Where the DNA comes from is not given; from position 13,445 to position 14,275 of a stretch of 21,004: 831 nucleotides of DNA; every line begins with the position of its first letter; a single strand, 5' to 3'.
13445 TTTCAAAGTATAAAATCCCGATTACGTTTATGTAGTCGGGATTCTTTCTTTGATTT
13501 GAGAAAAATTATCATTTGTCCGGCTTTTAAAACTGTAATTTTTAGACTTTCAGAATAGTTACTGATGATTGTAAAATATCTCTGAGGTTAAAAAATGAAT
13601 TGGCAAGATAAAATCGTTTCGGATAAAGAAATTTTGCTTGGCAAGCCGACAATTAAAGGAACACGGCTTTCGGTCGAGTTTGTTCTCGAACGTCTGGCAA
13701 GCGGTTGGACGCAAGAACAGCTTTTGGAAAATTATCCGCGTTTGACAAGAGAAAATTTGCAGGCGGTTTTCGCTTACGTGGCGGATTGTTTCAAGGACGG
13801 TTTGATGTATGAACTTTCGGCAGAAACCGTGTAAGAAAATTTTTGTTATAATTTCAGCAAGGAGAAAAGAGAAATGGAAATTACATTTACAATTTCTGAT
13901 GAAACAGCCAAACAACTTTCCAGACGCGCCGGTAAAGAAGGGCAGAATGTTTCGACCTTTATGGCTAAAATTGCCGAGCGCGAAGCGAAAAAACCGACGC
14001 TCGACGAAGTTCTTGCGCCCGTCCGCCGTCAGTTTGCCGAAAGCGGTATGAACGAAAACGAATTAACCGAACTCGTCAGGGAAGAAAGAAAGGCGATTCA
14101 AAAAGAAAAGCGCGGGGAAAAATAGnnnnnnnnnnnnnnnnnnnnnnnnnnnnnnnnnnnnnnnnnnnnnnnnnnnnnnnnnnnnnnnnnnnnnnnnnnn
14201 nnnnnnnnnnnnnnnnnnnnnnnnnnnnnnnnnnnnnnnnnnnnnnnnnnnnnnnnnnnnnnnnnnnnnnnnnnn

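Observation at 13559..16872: Mosaic array of toxin-antitoxin modules and AT-rich cargo ORFs with a repeated A-cargo-B organisation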

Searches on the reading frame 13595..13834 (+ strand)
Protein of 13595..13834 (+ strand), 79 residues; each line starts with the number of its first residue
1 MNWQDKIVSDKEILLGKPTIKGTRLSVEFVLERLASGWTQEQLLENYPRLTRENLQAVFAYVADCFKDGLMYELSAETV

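Call 5: search_protein_families(library=pfam, proteins=[window:13595-13834:+], max_evalue=0.1)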
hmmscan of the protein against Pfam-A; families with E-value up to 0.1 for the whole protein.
window:13595-13834:+ (79 aa): 1 family
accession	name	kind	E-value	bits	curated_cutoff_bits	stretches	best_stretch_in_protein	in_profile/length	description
PF04255.20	DUF433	-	1e-21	76.9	23.6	1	7-61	1-55/56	Protein of unknown function (DUF433)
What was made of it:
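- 13595..13834 (+): DUF433 gene, an orphan antitoxin-like gene. Pfam PF04255, E = 1e-21 (call 5).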

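Call 66: search_protein_families(library=ncbifam, proteins=[window:13595-13834:+], max_evalue=0.01)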
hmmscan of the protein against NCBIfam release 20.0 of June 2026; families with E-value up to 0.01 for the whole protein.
window:13595-13834:+ (79 aa): 0 families

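Call 77: search_protein_families(library=padloc, proteins=[window:13595-13834:+], max_evalue=0.01)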
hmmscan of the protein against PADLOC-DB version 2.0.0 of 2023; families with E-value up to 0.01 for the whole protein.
window:13595-13834:+ (79 aa): 0 families

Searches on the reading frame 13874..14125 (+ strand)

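Call 5: search_protein_families(library=pfam, proteins=[window:13874-14125:+], max_evalue=0.1)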
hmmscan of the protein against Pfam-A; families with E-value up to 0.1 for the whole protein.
window:13874-14125:+ (83 aa): 4 families
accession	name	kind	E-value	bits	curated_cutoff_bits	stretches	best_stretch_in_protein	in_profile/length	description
PF23159.1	WH_Rok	-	0.00018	22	27.6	1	12-37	22-47/58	Repressor Rok winged helix domain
PF21983.2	NikA-like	-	0.0041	17.7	27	1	3-66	7-70/72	Mobilization protein NikA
PF01402.27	RHH_1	-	0.0041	17.5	20.5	1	3-30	2-29/39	Ribbon-helix-helix protein, copG family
PF07878.17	RHH_5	-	0.012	15.8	26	1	5-36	6-37/43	CopG-like RHH_1 or ribbon-helix-helix domain, RHH_5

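Call 66: search_protein_families(library=ncbifam, proteins=[window:13874-14125:+], max_evalue=0.01)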
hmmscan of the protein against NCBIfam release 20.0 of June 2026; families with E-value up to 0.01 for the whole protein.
window:13874-14125:+ (83 aa): 0 families

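Call 77: search_protein_families(library=padloc, proteins=[window:13874-14125:+], max_evalue=0.01)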
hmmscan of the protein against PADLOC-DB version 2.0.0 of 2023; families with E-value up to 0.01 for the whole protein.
window:13874-14125:+ (83 aa): 0 families
